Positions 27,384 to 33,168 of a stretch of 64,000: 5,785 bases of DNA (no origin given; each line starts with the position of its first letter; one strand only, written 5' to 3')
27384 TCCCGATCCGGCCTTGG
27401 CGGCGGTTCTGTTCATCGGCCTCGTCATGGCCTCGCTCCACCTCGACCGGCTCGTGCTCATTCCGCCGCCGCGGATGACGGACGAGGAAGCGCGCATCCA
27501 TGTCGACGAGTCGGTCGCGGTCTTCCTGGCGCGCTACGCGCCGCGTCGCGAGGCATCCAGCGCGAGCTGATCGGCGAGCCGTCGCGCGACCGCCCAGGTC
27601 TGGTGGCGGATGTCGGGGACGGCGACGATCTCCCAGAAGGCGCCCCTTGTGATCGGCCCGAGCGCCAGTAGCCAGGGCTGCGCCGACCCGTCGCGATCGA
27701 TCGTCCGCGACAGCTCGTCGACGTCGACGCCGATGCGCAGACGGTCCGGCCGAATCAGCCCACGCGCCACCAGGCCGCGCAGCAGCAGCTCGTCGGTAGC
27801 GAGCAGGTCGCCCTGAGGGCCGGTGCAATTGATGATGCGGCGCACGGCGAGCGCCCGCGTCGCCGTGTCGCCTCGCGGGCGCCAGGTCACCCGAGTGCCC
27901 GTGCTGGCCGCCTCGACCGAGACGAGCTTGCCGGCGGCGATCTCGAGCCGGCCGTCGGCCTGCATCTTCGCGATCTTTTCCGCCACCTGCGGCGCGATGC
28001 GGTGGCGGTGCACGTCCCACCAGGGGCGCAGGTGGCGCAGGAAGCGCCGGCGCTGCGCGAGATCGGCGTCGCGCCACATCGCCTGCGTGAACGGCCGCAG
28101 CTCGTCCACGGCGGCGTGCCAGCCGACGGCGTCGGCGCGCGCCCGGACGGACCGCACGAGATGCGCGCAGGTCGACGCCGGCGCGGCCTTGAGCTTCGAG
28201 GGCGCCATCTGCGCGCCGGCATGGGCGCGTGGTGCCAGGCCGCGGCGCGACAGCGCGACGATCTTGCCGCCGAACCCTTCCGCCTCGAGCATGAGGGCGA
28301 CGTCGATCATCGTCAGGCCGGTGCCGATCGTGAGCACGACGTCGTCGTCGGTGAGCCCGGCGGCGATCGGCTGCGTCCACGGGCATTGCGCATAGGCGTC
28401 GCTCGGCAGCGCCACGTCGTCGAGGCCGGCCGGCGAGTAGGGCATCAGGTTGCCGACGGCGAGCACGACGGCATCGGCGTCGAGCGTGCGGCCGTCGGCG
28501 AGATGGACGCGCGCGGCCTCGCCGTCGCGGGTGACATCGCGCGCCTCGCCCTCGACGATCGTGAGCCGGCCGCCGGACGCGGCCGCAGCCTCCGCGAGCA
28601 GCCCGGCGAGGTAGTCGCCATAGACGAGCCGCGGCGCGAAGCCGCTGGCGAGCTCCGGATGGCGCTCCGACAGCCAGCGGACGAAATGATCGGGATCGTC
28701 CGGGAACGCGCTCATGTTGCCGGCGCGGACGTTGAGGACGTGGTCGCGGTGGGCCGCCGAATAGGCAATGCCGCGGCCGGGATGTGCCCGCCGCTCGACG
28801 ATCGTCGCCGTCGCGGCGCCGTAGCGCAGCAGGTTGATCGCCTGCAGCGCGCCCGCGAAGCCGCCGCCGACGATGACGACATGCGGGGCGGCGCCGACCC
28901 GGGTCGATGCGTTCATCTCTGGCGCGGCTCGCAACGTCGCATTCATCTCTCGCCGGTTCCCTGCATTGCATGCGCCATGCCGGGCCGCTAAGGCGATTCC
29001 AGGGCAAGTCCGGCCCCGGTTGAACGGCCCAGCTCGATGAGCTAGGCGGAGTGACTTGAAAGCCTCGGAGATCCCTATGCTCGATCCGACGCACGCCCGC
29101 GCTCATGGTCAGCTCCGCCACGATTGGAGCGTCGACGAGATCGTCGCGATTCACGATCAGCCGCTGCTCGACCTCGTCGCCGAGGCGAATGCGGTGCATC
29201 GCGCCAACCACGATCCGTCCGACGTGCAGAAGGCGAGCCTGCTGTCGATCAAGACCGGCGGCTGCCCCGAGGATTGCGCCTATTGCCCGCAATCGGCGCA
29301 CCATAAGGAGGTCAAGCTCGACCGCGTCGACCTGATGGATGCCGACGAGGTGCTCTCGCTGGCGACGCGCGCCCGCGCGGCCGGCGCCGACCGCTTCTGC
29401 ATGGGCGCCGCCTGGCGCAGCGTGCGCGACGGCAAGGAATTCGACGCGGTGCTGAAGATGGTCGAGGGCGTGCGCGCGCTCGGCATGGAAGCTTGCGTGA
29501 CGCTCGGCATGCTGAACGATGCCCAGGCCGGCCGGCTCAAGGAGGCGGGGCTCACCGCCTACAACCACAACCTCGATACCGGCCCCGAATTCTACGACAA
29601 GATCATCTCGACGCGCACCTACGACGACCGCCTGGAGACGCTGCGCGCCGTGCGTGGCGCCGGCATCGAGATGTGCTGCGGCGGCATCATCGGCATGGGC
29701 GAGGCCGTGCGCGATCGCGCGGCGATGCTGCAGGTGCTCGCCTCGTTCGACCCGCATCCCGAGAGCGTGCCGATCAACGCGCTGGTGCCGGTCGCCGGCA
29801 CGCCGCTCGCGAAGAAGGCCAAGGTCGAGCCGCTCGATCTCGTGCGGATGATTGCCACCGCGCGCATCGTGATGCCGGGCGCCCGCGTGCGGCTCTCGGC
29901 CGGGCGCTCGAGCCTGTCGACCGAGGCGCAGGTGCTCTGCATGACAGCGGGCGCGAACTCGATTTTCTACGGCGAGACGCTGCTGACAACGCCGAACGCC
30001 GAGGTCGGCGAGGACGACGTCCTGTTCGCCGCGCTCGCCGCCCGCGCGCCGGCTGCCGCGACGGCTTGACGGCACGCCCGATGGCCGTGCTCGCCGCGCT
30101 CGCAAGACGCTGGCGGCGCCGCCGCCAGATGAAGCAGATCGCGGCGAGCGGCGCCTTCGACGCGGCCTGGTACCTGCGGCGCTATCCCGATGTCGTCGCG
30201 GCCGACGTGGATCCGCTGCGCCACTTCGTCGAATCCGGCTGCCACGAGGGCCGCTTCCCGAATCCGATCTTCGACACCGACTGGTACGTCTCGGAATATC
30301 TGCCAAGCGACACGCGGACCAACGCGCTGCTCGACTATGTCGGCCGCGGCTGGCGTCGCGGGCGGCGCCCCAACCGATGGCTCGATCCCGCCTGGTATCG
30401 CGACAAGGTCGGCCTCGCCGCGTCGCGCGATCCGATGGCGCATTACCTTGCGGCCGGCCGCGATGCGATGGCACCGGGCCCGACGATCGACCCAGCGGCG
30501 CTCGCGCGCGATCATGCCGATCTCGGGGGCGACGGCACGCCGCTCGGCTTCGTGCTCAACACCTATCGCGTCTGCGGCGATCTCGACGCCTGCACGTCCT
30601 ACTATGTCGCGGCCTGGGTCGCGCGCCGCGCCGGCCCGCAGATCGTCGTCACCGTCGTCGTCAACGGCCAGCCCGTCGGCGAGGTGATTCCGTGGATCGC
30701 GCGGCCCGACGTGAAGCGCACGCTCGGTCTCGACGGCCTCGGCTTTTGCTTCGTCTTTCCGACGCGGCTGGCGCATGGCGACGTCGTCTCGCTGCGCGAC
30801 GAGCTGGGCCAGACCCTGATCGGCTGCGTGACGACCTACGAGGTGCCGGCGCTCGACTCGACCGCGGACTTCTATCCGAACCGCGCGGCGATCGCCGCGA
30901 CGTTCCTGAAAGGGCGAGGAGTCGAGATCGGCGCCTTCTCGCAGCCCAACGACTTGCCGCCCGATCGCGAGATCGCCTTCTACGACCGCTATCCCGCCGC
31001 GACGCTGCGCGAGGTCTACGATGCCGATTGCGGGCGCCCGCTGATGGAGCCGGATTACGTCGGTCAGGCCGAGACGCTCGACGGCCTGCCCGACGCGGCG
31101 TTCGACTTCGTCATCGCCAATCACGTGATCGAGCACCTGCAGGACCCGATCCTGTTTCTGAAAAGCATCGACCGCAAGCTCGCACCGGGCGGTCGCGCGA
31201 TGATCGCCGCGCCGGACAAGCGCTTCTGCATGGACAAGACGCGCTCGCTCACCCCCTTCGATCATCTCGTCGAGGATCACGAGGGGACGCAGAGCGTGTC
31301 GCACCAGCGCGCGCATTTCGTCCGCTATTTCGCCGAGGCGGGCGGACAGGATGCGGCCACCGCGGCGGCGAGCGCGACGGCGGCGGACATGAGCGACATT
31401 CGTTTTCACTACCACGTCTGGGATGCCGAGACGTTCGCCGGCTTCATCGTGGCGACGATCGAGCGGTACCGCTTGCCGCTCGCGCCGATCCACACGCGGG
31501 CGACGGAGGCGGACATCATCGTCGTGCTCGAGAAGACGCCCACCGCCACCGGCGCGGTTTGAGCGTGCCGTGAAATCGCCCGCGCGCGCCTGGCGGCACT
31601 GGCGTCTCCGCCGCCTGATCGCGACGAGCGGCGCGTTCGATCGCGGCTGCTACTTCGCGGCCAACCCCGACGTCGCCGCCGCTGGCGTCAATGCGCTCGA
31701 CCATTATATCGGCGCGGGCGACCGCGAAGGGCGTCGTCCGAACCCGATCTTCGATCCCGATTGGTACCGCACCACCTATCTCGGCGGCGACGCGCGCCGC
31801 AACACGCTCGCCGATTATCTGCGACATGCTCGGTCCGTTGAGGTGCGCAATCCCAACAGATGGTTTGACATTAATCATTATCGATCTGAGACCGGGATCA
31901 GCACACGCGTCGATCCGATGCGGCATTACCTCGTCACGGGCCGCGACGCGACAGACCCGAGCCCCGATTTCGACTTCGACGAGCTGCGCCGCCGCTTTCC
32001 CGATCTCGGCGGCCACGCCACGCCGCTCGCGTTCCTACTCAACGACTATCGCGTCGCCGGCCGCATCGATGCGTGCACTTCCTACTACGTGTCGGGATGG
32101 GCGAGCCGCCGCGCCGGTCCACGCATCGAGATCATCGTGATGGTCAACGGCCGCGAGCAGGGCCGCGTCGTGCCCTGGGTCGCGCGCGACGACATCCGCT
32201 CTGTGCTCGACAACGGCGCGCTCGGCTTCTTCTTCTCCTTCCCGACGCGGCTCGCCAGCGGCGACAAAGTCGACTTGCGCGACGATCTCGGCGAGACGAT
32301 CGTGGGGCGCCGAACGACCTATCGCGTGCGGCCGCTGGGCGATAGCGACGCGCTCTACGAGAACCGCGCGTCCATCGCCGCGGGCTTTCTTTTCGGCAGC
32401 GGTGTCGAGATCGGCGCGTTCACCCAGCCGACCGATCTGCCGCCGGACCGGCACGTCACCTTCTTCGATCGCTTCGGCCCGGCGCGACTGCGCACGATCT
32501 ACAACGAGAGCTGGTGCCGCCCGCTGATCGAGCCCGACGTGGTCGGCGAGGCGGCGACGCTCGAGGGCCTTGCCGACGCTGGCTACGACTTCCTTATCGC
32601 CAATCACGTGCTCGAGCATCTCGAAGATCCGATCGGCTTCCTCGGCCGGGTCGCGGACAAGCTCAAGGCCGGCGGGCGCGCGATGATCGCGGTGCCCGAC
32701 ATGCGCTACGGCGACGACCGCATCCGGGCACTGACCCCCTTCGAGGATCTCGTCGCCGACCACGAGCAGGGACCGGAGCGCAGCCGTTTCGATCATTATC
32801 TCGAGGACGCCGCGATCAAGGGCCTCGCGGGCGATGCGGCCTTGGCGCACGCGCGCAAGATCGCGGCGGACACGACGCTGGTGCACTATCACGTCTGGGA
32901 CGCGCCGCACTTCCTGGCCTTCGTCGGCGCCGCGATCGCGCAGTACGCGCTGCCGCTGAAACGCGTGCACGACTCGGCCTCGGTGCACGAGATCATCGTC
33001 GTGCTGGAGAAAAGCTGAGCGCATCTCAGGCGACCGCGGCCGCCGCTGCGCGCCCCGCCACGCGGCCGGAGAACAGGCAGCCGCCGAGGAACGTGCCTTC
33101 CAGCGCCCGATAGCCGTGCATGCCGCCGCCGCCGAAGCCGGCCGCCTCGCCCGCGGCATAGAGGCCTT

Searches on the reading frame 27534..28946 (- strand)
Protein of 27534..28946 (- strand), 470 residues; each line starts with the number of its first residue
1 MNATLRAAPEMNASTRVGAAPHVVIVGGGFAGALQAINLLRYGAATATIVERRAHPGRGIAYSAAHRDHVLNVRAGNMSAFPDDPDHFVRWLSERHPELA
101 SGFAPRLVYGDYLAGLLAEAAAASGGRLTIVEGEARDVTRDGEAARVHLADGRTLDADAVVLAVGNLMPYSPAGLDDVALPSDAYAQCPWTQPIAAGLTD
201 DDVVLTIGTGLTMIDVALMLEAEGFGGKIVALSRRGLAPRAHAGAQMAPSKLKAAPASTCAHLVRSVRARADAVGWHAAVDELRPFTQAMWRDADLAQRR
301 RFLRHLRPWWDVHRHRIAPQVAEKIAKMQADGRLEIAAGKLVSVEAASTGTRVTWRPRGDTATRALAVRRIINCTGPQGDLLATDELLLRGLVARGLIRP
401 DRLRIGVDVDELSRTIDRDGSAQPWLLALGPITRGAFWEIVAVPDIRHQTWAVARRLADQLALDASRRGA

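Call 68: search_protein_families(library=pfam, proteins=[window:27534-28946:-], max_evalue=0.00001)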
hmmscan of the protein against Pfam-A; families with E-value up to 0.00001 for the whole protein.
window:27534-28946:- (470 aa): 4 families
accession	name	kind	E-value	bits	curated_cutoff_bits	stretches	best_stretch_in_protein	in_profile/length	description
PF13454.12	NAD_binding_9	-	2e-36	125.8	21.8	1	24-166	1-154/155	FAD-NAD(P)-binding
PF01266.30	DAO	-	7.1e-09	36.1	27.9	0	22-59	1-37/353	FAD dependent oxidoreductase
PF07992.20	Pyr_redox_2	-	7.8e-09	35.8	26.1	1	22-221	2-162/291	Pyridine nucleotide-disulphide oxidoreductase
PF13450.12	NAD_binding_8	-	5.1e-06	27.1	21.9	0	25-88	1-62/68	NAD(P)-binding Rossmann-like domain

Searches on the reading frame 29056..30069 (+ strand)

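Call 68: search_protein_families(library=pfam, proteins=[window:29056-30069:+], max_evalue=0.00001)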
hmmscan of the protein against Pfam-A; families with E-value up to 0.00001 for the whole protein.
window:29056-30069:+ (337 aa): 2 families
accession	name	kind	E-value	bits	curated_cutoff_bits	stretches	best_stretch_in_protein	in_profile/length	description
PF06968.18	BATS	-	7.3e-26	90.6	22.2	1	239-325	1-83/88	Biotin and Thiamin Synthesis associated domain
PF04055.27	Radical_SAM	-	1.3e-21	77.9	29.5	1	65-224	2-162/166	Radical SAM superfamily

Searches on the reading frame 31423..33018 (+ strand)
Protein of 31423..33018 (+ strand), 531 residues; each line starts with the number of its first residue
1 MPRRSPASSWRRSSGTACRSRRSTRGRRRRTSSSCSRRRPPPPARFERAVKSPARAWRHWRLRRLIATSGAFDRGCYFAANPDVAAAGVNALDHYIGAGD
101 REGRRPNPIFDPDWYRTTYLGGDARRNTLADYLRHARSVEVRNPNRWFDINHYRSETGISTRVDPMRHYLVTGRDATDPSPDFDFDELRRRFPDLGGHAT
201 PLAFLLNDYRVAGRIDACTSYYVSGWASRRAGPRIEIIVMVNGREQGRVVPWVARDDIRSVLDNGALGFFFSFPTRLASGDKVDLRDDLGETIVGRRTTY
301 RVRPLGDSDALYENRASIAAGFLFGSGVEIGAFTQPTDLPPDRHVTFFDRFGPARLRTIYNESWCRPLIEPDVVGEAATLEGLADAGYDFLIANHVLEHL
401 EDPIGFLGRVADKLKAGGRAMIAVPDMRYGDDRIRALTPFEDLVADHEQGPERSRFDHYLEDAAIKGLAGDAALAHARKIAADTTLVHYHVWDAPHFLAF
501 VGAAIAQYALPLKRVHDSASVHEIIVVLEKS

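Call 68: search_protein_families(library=pfam, proteins=[window:31423-33018:+], max_evalue=0.00001)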
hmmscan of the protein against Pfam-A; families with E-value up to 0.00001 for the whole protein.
window:31423-33018:+ (531 aa): 1 family
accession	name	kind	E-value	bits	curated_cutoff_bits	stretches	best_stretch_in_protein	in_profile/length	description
PF13489.12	Methyltransf_23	-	7.7e-08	32.7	27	1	385-432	79-124/164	Methyltransferase domain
